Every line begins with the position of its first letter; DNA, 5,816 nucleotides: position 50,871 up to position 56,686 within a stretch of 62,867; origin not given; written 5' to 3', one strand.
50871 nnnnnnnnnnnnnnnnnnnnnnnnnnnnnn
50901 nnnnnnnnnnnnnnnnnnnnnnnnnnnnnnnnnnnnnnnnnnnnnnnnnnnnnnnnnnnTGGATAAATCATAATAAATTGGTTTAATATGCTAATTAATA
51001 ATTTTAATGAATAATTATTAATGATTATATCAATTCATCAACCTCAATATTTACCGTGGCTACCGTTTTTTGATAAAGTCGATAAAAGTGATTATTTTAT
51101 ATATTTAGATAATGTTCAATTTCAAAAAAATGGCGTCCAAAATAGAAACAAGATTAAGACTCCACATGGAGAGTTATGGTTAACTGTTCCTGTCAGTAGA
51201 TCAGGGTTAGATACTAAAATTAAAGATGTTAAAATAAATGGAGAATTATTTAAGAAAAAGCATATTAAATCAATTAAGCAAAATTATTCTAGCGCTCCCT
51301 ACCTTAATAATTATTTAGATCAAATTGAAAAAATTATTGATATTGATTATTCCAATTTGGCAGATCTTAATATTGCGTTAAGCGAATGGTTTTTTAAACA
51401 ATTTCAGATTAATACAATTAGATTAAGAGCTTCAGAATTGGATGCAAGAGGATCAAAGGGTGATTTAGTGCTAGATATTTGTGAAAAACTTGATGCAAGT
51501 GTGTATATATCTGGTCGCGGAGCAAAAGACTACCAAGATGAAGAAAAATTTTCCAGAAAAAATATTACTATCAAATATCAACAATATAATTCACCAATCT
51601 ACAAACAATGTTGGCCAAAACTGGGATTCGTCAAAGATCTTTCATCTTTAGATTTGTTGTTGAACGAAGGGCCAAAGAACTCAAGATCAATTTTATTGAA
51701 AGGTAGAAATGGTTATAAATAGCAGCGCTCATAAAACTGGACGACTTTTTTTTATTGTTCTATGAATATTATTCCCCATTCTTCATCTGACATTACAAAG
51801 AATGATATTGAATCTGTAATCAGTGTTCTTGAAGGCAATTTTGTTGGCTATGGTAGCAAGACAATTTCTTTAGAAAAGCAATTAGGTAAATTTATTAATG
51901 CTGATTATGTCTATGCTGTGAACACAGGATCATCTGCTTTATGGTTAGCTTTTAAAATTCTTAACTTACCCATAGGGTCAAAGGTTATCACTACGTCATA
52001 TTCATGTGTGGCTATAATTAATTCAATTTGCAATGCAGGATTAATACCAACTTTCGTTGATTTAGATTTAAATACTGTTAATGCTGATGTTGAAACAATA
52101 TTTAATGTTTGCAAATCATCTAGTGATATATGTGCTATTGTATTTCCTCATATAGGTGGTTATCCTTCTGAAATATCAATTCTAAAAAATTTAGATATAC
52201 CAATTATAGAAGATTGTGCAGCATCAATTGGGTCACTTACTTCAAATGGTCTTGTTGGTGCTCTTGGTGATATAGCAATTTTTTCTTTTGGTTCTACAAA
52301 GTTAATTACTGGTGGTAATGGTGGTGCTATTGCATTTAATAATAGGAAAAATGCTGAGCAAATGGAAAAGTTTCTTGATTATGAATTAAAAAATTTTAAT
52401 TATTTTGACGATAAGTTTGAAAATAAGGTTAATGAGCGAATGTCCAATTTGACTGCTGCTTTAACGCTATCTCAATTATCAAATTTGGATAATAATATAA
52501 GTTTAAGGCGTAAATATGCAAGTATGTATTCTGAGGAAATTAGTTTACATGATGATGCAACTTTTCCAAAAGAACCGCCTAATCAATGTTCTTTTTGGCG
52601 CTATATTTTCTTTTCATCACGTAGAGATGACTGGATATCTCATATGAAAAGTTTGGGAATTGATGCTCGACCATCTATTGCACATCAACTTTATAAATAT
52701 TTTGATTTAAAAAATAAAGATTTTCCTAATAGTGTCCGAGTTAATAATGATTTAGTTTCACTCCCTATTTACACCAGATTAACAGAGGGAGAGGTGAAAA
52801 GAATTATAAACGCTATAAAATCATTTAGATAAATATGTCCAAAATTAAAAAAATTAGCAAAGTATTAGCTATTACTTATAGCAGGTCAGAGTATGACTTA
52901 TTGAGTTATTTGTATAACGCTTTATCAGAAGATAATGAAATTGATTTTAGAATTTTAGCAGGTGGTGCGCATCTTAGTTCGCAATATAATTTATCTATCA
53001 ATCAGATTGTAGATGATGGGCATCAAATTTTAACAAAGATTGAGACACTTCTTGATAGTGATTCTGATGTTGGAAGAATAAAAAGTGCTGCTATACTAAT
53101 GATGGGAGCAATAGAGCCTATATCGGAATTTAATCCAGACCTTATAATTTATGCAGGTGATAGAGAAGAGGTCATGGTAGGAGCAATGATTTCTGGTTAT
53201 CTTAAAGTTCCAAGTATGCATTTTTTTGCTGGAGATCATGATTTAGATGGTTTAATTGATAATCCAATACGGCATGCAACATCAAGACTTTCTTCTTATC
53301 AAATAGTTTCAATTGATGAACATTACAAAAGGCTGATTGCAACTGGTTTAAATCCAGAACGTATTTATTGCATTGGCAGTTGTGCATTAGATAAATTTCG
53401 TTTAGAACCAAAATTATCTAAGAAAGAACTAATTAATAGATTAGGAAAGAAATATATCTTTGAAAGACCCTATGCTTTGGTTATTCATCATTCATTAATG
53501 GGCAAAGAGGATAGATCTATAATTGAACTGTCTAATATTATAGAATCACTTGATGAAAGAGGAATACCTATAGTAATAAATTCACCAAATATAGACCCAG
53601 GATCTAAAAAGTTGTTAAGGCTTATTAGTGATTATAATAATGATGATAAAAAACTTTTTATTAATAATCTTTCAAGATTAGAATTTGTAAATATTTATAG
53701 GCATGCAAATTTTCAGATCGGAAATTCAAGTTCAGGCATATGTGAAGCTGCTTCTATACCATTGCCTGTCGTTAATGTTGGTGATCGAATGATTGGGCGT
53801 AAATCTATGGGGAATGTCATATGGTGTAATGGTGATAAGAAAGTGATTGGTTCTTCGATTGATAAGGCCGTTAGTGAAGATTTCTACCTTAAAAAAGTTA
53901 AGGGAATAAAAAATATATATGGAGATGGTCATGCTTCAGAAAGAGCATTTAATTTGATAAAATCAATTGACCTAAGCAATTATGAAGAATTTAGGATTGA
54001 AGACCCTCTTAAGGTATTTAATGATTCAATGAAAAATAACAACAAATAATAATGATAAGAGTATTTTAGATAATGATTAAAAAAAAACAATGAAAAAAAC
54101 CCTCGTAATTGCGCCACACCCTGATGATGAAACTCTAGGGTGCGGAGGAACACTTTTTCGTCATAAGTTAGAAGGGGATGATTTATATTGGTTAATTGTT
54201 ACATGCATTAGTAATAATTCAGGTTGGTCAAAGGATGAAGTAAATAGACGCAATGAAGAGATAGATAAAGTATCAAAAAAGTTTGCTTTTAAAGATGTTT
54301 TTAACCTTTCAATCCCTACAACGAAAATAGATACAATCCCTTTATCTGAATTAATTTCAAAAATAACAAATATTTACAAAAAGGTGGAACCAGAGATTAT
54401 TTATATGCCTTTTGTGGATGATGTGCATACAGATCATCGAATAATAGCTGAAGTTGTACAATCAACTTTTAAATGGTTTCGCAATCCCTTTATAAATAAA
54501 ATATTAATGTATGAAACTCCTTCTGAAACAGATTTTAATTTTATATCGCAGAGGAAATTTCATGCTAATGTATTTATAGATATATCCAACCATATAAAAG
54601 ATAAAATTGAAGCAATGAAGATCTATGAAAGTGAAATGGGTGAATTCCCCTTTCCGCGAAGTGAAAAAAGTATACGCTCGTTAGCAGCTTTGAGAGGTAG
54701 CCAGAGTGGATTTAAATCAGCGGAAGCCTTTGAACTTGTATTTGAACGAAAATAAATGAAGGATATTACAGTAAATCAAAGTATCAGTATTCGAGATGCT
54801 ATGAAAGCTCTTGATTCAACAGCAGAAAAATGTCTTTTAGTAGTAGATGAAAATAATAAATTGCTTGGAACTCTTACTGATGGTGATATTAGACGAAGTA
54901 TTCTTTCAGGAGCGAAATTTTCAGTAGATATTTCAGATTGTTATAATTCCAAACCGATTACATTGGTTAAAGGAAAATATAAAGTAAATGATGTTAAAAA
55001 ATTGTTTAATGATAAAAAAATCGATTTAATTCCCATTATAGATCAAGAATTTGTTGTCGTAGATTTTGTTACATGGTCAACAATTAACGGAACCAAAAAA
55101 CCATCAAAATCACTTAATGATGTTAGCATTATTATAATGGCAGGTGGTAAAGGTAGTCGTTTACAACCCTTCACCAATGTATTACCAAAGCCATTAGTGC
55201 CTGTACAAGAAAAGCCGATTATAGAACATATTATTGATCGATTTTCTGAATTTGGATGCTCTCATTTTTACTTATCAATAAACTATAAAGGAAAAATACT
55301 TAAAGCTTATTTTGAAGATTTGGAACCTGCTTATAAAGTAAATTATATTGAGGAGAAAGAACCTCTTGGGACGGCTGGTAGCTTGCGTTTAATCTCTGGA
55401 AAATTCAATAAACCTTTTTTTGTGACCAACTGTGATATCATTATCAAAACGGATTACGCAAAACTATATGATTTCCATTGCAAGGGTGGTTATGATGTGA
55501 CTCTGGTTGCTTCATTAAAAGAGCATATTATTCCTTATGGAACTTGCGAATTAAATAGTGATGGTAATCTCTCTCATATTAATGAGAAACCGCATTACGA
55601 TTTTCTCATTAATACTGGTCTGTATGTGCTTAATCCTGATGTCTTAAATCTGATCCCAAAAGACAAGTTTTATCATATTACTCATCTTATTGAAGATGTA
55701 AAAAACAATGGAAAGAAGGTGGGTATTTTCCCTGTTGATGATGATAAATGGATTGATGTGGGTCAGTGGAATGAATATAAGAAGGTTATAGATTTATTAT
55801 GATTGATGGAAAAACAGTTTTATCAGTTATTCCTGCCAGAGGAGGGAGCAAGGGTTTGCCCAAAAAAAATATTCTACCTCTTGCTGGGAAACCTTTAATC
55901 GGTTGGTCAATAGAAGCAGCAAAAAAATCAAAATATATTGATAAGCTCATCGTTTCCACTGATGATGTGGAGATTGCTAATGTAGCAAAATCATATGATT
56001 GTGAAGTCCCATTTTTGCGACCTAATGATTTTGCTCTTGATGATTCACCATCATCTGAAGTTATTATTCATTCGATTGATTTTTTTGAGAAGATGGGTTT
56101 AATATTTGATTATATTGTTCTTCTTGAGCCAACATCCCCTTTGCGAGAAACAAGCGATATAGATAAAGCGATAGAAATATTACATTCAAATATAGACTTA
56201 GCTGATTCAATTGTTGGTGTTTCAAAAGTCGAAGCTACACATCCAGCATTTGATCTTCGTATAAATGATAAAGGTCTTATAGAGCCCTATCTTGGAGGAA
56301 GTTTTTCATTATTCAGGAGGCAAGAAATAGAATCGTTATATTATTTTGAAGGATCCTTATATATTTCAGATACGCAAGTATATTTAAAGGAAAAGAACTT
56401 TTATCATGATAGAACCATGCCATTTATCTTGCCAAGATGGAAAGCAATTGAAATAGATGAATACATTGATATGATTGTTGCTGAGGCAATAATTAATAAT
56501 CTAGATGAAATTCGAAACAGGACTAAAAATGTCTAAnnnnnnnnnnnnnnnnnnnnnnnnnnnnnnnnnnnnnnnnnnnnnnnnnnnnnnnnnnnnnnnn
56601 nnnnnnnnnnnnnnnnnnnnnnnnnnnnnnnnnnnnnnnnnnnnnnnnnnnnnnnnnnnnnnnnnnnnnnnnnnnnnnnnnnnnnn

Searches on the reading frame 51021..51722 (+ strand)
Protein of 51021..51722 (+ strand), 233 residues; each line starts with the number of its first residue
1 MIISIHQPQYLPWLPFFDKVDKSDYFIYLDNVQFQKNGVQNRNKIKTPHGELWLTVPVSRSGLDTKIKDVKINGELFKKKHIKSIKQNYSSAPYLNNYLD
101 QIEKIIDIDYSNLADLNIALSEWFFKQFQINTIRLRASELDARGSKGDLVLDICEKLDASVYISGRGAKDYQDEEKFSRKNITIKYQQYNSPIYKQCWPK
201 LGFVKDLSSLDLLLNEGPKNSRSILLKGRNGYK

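Call 4: search_protein_families(library=pfam, proteins=[window:51021-51722:+])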
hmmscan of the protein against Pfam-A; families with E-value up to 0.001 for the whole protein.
window:51021-51722:+ (233 aa): 1 family
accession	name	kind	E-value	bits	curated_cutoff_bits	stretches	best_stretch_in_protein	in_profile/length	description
PF08889.16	WbqC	-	1.8e-70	237.7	21.3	1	7-221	1-216/218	WbqC-like protein family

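Call 5: search_protein_families(library=ncbifam, proteins=[window:51021-51722:+], max_evalue=0.01)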
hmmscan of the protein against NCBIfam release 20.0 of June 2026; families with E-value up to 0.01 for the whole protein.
window:51021-51722:+ (233 aa): 0 families

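Call 49: search_solved_structures(query=window:51021-51722:+, max_evalue=1)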
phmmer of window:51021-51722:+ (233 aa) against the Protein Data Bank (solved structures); distinct sequences matched with E-value up to 1: 4.
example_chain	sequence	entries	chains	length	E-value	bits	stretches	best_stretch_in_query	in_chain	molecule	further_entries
6spf_d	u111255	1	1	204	0.42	13.4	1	142-196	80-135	30S ribosomal protein S4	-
6spc_d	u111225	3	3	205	0.42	13.3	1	142-196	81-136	30S ribosomal protein S4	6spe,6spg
5w2b_A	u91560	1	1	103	0.43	13.3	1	8-39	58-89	Nucleoprotein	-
7unr_d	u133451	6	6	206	0.43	13.3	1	142-196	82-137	30S ribosomal protein S4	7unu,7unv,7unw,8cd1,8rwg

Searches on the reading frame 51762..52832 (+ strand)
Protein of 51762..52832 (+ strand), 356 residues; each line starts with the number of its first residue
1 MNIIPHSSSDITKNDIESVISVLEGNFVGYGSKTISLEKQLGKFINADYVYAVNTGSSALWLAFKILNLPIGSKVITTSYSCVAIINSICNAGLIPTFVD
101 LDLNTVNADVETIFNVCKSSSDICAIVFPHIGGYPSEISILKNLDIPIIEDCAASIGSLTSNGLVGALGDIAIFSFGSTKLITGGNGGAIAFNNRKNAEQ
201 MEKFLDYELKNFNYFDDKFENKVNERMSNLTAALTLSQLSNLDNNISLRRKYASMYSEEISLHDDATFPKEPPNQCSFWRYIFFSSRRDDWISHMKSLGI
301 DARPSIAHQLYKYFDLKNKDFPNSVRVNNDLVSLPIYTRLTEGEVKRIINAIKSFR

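Call 4: search_protein_families(library=pfam, proteins=[window:51762-52832:+])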
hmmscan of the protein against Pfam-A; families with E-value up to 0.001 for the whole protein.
window:51762-52832:+ (356 aa): 1 family
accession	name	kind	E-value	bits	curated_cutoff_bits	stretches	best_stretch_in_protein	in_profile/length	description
PF01041.23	DegT_DnrJ_EryC1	-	2e-62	211.9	19.8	1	10-352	2-359/360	DegT/DnrJ/EryC1/StrS aminotransferase family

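Call 5: search_protein_families(library=ncbifam, proteins=[window:51762-52832:+], max_evalue=0.01)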
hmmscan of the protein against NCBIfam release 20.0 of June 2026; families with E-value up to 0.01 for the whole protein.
window:51762-52832:+ (356 aa): 8 families
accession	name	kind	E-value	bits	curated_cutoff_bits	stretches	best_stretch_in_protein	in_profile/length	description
TIGR03588.1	PseC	equivalog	1.4e-52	178.9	423.5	1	4-353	2-377/380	UDP-4-amino-4,6-dideoxy-N-acetyl-beta-L-altrosamine transaminase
TIGR04181.1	NHT_00031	hypoth_equivalog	2.2e-50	171.5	420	1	8-335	5-357/359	LegC family aminotransferase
NF008658.2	PRK11658.1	equivalog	7.4e-31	107.1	631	1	3-354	4-375/379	UDP-4-amino-4-deoxy-L-arabinose aminotransferase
NF008687.0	PRK11706.1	equivalog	2.1e-30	105.8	375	1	4-355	2-373/375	dTDP-4-amino-4,6-dideoxygalactose transaminase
NF011936.0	PRK15407.1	equivalog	1.1e-28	100.1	423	1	3-207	36-250/440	lipopolysaccharide biosynthesis protein RfbH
TIGR04427.1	PLP_DesI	equivalog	3.9e-22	78.9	650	1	34-353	54-380/390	dTDP-4-dehydro-6-deoxyglucose aminotransferase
TIGR02379.1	ECA_wecE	subfamily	2.2e-19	69.5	434.85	1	4-354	2-373/376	dTDP-4-amino-4,6-dideoxy-D-glucose transaminase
NF005577.0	PRK07269.1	equivalog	0.0071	15.6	620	0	36-78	58-98/364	cystathionine gamma-synthase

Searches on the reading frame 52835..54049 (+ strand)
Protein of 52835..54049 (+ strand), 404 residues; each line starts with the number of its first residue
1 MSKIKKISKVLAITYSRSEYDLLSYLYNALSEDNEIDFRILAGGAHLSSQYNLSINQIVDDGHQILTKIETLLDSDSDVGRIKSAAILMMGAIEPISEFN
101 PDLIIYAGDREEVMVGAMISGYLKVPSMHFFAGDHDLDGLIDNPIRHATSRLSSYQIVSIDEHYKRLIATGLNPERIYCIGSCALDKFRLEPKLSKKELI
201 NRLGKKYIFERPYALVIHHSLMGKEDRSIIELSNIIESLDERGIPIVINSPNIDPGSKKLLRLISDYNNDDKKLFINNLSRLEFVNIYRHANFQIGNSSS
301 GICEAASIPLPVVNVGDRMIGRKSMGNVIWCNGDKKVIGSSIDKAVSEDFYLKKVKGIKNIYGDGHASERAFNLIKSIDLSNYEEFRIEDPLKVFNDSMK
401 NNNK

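Call 4: search_protein_families(library=pfam, proteins=[window:52835-54049:+])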
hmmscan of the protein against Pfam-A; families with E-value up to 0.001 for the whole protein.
window:52835-54049:+ (404 aa): 1 family
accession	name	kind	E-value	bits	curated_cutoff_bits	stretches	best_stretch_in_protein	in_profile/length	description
PF02350.25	Epimerase_2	-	3.9e-63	213.8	30.6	1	29-376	2-347/347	UDP-N-acetylglucosamine 2-epimerase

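Call 5: search_protein_families(library=ncbifam, proteins=[window:52835-54049:+], max_evalue=0.01)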
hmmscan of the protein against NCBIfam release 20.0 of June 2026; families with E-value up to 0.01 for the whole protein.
window:52835-54049:+ (404 aa): 2 families
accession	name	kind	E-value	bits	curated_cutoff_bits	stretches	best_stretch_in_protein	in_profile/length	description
TIGR03568.1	NeuC_NnaA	equivalog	8.2e-95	317.8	235.9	1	9-374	2-364/365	UDP-N-acetylglucosamine 2-epimerase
TIGR00236.1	wecB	equivalog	8.1e-17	61.4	210.15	1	9-376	2-363/366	non-hydrolyzing UDP-N-acetylglucosamine 2-epimerase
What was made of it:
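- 52835..54049 (+): NeuC/LegG-type hydrolysing 2-epimerase. TIGR03568 318 bits against 236 (call 5)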

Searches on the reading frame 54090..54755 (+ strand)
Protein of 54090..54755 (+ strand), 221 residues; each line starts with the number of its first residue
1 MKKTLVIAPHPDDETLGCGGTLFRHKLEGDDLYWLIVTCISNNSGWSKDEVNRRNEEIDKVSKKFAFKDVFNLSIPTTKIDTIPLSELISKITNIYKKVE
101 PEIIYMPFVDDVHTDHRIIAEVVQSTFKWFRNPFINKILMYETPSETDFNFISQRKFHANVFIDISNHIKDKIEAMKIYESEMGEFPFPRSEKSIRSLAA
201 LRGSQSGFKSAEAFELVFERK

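Call 8: search_protein_families(library=pfam, proteins=[window:54090-54755:+])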
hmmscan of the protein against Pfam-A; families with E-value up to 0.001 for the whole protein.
window:54090-54755:+ (221 aa): 1 family
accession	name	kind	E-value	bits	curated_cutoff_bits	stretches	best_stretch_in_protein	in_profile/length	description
PF02585.22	PIG-L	-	2.4e-22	80.3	28.2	1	5-125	1-127/129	GlcNAc-PI de-N-acetylase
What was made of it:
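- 54090..54755 (+): PIG-L family de-N-acetylase; possible preparation of a second N-acylation site. PF02585 E = 2e-22 (call 8)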

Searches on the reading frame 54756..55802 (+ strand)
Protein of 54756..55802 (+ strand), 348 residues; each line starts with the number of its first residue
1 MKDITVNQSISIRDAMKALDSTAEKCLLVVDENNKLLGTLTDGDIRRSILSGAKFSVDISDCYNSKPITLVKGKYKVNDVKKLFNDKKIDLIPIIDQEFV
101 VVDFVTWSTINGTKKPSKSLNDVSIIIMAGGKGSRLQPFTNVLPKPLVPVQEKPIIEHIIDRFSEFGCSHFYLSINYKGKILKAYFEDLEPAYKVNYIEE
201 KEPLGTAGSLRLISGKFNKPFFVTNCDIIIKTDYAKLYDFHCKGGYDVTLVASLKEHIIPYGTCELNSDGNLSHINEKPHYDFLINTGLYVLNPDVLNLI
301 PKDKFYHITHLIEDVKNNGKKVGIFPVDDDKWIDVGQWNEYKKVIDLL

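Call 8: search_protein_families(library=pfam, proteins=[window:54756-55802:+])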
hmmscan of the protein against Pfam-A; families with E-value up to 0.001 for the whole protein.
window:54756-55802:+ (348 aa): 3 families
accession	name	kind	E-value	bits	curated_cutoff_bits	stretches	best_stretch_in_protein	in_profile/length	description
PF00483.29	NTP_transferase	-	5.1e-35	121.7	21.2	1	126-344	3-238/245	Nucleotidyl transferase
PF12804.13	NTP_transf_3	-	2.5e-13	50.9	27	1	126-259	2-129/160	MobA-like NTP transferase domain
PF00571.33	CBS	-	2.3e-11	44.3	24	1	4-50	10-56/57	CBS domain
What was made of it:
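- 54756..55802 (+): PtmE-like CBS + nucleotidyltransferase (supply of the GDP-sugar). PF00571 and PF00483 (call 8)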

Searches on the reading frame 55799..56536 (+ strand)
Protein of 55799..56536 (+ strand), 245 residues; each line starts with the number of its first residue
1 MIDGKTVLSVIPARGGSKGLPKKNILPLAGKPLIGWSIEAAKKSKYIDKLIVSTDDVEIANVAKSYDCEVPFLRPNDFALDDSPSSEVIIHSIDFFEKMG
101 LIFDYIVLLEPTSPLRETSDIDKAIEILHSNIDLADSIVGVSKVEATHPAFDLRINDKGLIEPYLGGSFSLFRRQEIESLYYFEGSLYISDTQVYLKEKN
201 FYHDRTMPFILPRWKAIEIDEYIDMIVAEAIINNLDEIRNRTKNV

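Call 8: search_protein_families(library=pfam, proteins=[window:55799-56536:+])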
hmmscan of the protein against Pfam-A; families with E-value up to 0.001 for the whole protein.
window:55799-56536:+ (245 aa): 1 family
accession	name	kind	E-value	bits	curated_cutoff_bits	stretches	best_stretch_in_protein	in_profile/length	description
PF02348.25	CTP_transf_3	-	2.3e-26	93.4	22.6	1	10-223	3-203/217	Cytidylyltransferase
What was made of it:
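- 55799..56536 (+): CMP-nonulosonate synthetase (LegF-like). PF02348 E = 2e-26 (call 8)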
